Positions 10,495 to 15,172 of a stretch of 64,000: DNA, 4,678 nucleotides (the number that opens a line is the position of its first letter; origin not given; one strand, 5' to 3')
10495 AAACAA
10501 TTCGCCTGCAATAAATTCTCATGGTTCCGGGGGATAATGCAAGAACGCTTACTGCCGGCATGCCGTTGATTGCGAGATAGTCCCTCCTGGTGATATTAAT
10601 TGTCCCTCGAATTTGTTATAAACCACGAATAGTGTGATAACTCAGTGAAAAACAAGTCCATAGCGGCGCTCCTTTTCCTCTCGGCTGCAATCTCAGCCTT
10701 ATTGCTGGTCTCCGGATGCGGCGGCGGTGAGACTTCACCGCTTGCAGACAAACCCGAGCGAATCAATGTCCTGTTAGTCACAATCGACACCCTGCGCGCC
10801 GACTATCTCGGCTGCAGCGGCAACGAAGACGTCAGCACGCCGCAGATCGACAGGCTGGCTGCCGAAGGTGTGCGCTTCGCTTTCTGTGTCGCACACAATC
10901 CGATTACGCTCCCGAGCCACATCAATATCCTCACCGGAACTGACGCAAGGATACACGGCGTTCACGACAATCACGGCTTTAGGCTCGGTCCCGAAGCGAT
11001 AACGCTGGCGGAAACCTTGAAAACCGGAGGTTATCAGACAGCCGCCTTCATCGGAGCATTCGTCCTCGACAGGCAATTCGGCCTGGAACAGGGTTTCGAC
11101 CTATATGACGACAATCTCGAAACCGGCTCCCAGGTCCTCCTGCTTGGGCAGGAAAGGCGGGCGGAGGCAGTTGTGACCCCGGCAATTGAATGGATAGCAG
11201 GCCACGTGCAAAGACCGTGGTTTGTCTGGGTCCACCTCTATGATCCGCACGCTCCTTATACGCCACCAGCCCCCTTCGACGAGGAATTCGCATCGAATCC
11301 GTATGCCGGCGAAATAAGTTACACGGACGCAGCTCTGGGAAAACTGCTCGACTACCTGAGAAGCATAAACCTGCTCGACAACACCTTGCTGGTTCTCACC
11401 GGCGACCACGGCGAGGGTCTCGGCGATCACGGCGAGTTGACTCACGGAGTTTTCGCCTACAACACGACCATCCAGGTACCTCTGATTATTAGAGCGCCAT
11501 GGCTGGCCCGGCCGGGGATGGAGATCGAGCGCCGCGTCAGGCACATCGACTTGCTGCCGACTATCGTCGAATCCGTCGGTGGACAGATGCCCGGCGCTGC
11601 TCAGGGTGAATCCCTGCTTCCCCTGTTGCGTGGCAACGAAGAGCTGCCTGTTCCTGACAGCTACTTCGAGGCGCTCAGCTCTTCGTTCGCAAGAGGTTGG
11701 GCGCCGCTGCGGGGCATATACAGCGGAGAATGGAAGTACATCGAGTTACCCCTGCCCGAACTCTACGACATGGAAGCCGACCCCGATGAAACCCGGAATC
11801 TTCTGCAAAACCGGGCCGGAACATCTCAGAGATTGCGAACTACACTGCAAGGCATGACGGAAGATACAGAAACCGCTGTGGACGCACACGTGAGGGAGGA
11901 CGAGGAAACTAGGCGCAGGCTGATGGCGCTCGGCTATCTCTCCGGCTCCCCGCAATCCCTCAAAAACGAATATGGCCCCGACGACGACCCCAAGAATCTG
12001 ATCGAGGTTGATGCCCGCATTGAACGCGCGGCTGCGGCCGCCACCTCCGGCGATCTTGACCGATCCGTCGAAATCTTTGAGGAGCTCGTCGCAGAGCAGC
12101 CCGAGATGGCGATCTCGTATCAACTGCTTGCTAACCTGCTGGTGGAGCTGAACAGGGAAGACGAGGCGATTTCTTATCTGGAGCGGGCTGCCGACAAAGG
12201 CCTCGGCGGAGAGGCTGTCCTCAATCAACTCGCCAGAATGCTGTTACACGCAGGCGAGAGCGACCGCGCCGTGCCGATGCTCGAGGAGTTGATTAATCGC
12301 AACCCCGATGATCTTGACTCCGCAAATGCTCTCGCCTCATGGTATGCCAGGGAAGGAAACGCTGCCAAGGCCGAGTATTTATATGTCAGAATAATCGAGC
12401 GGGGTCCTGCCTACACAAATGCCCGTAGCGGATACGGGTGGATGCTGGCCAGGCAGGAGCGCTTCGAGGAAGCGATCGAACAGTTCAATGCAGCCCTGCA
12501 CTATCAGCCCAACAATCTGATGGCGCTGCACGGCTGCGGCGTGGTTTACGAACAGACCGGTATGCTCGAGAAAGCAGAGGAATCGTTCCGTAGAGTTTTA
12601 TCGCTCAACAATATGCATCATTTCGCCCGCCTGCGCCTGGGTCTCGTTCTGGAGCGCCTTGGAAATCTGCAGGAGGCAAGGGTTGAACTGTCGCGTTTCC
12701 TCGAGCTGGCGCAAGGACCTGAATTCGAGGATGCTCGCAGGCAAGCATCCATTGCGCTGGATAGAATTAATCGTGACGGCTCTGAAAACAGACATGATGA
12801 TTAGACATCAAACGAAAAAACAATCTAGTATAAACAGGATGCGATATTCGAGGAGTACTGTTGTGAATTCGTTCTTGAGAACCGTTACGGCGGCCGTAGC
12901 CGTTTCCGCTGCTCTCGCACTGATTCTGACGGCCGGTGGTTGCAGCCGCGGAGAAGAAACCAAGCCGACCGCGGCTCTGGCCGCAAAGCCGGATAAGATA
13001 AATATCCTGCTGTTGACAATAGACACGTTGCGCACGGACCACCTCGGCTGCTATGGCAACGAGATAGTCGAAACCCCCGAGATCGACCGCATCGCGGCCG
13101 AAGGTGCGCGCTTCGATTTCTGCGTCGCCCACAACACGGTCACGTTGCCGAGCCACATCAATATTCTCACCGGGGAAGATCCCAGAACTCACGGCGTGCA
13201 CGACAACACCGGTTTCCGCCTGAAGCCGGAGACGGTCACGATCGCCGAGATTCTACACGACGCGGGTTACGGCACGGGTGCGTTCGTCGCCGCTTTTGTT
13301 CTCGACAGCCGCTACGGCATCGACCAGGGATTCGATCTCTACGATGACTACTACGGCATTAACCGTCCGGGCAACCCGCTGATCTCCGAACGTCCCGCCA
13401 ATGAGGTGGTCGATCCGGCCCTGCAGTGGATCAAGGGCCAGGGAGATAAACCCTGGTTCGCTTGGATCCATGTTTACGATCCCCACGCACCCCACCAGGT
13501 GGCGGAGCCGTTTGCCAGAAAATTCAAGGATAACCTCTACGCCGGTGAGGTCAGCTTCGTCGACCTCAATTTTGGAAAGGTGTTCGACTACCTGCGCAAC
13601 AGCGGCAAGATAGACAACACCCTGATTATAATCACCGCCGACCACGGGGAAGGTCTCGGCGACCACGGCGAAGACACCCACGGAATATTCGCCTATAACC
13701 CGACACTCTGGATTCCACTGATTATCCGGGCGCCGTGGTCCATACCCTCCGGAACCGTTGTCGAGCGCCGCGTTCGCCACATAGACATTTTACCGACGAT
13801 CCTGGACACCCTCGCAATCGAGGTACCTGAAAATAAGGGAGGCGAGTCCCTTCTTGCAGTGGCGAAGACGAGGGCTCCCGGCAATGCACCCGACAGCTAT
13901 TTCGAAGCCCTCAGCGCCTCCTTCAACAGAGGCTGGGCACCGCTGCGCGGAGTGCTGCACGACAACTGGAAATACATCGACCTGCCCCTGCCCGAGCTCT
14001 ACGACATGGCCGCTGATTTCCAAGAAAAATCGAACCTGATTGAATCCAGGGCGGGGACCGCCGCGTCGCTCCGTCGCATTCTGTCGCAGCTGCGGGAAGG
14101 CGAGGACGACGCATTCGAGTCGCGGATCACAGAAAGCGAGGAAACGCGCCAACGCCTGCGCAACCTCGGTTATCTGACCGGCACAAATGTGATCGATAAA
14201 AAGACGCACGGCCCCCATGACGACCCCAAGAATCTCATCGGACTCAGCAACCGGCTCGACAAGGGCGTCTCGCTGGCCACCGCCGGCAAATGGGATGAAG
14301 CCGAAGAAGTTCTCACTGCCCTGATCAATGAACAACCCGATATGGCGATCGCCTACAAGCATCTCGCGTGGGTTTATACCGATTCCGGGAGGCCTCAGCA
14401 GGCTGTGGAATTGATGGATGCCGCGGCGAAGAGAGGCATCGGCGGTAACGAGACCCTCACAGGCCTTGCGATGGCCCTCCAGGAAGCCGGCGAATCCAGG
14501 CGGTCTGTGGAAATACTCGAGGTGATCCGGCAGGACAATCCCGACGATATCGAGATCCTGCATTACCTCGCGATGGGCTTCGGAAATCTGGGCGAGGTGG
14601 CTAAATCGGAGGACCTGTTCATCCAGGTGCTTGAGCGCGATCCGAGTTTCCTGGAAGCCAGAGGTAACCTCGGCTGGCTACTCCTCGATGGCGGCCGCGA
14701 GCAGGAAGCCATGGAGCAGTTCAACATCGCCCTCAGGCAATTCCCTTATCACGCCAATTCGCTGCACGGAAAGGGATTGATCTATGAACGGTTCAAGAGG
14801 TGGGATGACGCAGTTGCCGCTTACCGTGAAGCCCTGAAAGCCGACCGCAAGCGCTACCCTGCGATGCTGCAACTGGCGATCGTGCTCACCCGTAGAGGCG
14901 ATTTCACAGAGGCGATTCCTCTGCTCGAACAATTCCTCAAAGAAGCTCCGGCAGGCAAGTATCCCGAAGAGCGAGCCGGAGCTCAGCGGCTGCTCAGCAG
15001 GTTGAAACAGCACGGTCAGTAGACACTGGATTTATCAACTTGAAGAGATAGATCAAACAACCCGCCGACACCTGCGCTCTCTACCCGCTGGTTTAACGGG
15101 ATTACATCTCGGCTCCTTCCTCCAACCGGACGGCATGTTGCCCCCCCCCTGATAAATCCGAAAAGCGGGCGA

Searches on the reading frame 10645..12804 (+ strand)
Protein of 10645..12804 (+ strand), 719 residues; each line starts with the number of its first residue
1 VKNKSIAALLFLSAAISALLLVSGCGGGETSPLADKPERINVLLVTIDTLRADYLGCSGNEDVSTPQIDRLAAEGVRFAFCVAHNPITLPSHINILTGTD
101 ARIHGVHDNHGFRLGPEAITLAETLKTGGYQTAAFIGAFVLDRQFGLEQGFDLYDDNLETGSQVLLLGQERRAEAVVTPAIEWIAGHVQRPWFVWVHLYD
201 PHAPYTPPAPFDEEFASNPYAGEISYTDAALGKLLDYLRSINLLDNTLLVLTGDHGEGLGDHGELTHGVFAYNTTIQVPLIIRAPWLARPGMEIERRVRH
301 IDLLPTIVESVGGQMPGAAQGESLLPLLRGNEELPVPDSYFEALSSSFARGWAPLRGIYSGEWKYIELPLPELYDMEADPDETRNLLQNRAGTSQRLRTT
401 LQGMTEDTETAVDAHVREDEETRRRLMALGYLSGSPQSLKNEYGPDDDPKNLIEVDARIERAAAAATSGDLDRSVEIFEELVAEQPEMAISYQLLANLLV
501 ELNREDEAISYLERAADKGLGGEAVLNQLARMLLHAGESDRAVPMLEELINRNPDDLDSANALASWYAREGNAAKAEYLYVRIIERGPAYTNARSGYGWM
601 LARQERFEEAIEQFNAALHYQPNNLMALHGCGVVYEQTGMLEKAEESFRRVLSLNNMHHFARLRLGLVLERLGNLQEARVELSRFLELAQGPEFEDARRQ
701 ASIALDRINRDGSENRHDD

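Call 9: search_protein_families(library=pfam, proteins=[window:10645-12804:+], max_evalue=0.00001)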
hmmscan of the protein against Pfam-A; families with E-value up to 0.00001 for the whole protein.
window:10645-12804:+ (719 aa): 21 families
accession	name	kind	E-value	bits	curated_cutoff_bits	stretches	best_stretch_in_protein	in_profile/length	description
PF00884.28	Sulfatase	-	9.9e-43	147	25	1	41-311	2-299/301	Sulfatase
PF07719.23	TPR_2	-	2.8e-23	80.5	27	0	596-624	6-34/34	Tetratricopeptide repeat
PF14559.12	TPR_19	-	1.6e-19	70.4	25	0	467-518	3-54/68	Tetratricopeptide repeat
PF13424.12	TPR_12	-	2.6e-19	69.6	30.1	0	471-516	26-72/77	Tetratricopeptide repeat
PF13181.12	TPR_8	-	1.1e-18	66.1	25.7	0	491-515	3-27/34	Tetratricopeptide repeat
PF13432.12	TPR_16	-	1.2e-18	67.6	32.7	0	601-652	7-58/65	Tetratricopeptide repeat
PF13428.12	TPR_14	-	2.2e-17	62.3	23.5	0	525-564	3-42/44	Tetratricopeptide repeat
PF00515.34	TPR_1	-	5.5e-16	58.1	27.8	0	627-655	3-31/34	Tetratricopeptide repeat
PF01663.27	Phosphodiest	-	1.4e-14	54.9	23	1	42-110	1-66/342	Type I phosphodiesterase / nucleotide pyrophosphatase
PF16347.10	SGSH_C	-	8.2e-14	52.5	29.3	1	269-392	9-137/154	N-sulphoglucosamine sulphohydrolase, C-terminal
PF13431.12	TPR_17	-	1e-12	47.7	24.4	0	614-646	2-34/34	Tetratricopeptide repeat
PF13174.12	TPR_6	-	2.5e-12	47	26.3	0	528-555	5-32/33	Tetratricopeptide repeat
PF13176.12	TPR_7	-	6.8e-11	41.8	27.9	0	627-654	1-28/36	Tetratricopeptide repeat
PF24575.1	TPR_Slam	-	3.7e-09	37.4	35.2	0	461-508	53-100/104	Surface lipoprotein assembly modifier, N-terminal TPR repeats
PF13371.12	TPR_9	-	7.6e-08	32.7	35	0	635-699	5-67/73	Tetratricopeptide repeat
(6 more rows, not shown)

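Call 44: search_protein_families(library=ncbifam, proteins=[window:10645-12804:+], max_evalue=0.001)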
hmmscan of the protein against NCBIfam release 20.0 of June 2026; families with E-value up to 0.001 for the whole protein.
window:10645-12804:+ (719 aa): 37 families (the best 25 are shown)
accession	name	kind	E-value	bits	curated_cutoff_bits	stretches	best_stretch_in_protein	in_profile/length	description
NF010322.0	PRK13759.1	equivalog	9.4e-46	156.3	481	2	218-419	268-468/486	arylsulfatase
TIGR03417.1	chol_sulfatase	equivalog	3.8e-41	141.5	433.45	2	218-429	253-461/500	choline-sulfatase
NF045661.1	HdlasePehA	equivalog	1.7e-39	135.8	900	2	219-391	283-469/506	phosphoric/sulfuric ester hydrolase PehA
NF052527.1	Mn_arylsulf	exception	8.8e-25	87.5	850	2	219-390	266-435/479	manganese-dependent arylsulfatase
NF040959.1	MamA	equivalog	8.9e-24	84.1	200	1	529-688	43-202/204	magnetosome protein MamA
TIGR02917.1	PEP_TPR_lipo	equivalog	7e-19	67.2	312.2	2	455-590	499-634/899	XrtA/PEP-CTERM system TPR-repeat protein PrsT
TIGR02521.1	type_IV_pilW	equivalog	1.2e-18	67.6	154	1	528-689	36-199/234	type IV pilus biogenesis/stability protein PilW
NF038282.1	LapC_YejM_PbgA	exception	2e-10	39.6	825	1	35-325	254-517/584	LPS biosynthesis-modulating metalloenzyme YejM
NF033762.1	social_mot_Tgl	equivalog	7.1e-10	38.6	225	1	536-702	44-211/252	social motility TPR repeat lipoprotein Tgl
NF052415.1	T3SS_chap_SctY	equivalog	2e-09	37.9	70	0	598-688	13-106/106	type III secretion apparatus assembly chaperone SctY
NF033920.0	C39_PA2778_fam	equivalog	2.9e-09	36.7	150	0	456-548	157-249/255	PA2778 family cysteine peptidase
TIGR02552.1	LcrH_SycD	equivalog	6.7e-09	35.6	104.8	1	598-706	25-134/136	SycD/LcrH family type III secretion system chaperone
NF052400.1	M48_BAM_BepA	equivalog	2.1e-08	33.4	570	1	457-592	309-444/483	beta-barrel assembly-enhancing protease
NF038075.1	fam_STM4013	hypoth_equivalog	2.9e-08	33.5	250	1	40-279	8-255/261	STM4013/SEN3800 family hydrolase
NF033758.1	gliding_GltE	equivalog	9.5e-08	31.4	225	2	534-690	97-253/411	adventurous gliding motility TPR repeat lipoprotein GltE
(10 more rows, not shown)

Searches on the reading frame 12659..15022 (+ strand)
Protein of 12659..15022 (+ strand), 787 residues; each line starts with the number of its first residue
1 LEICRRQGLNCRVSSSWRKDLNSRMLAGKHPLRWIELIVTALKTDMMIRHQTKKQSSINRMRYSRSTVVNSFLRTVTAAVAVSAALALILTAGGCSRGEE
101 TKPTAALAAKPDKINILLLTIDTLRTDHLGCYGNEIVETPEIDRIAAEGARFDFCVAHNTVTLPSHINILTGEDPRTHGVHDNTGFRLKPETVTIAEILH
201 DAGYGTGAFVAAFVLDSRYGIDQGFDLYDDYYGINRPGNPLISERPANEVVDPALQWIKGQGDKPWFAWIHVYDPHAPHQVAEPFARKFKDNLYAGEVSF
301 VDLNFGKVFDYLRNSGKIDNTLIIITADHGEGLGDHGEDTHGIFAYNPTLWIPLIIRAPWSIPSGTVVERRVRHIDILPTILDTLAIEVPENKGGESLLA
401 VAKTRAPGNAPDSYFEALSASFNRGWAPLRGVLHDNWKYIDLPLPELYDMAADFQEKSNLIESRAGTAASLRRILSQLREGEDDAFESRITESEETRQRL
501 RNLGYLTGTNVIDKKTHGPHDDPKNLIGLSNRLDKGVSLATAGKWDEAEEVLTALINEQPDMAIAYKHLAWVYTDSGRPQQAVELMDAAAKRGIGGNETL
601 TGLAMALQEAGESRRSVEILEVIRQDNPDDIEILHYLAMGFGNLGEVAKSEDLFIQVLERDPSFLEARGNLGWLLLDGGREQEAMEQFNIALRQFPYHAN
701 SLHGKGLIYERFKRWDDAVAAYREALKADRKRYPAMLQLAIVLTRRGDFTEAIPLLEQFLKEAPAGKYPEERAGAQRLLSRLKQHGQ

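Call 9: search_protein_families(library=pfam, proteins=[window:12659-15022:+], max_evalue=0.00001)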
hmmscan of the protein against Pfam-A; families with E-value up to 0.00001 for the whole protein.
window:12659-15022:+ (787 aa): 18 families
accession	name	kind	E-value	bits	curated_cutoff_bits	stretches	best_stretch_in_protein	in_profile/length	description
PF00884.28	Sulfatase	-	3.8e-45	154.9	25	1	115-385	2-299/301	Sulfatase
PF13432.12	TPR_16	-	2.3e-26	92.3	32.7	3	533-594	1-62/65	Tetratricopeptide repeat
PF07719.23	TPR_2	-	1.8e-21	74.9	27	0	700-730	2-32/34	Tetratricopeptide repeat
PF14559.12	TPR_19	-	2.8e-21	76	25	2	713-764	5-56/68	Tetratricopeptide repeat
PF13428.12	TPR_14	-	1.5e-19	68.9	23.5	0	704-741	6-43/44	Tetratricopeptide repeat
PF13174.12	TPR_6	-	7.7e-18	64.3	26.3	0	735-764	2-31/33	Tetratricopeptide repeat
PF13424.12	TPR_12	-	1.1e-16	61.2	30.1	0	697-731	43-77/77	Tetratricopeptide repeat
PF00515.34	TPR_1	-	1.8e-15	56.4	27.8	0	699-729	1-31/34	Tetratricopeptide repeat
PF13176.12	TPR_7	-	2.7e-15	55.5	27.9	0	735-760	1-26/36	Tetratricopeptide repeat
PF13374.12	TPR_10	-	5.5e-15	55.3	27.5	0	735-758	4-27/42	Tetratricopeptide repeat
PF13431.12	TPR_17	-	2.1e-14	52.9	24.4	0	653-684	1-32/34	Tetratricopeptide repeat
PF16347.10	SGSH_C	-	3.7e-12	47.1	29.3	1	344-467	10-138/154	N-sulphoglucosamine sulphohydrolase, C-terminal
PF01663.27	Phosphodiest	-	7e-12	46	23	1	117-330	2-220/342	Type I phosphodiesterase / nucleotide pyrophosphatase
PF13181.12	TPR_8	-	3.9e-11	42.6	25.7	0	700-731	2-33/34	Tetratricopeptide repeat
PF07721.20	TPR_4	-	2.7e-07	31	27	0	735-758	3-26/26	Tetratricopeptide repeat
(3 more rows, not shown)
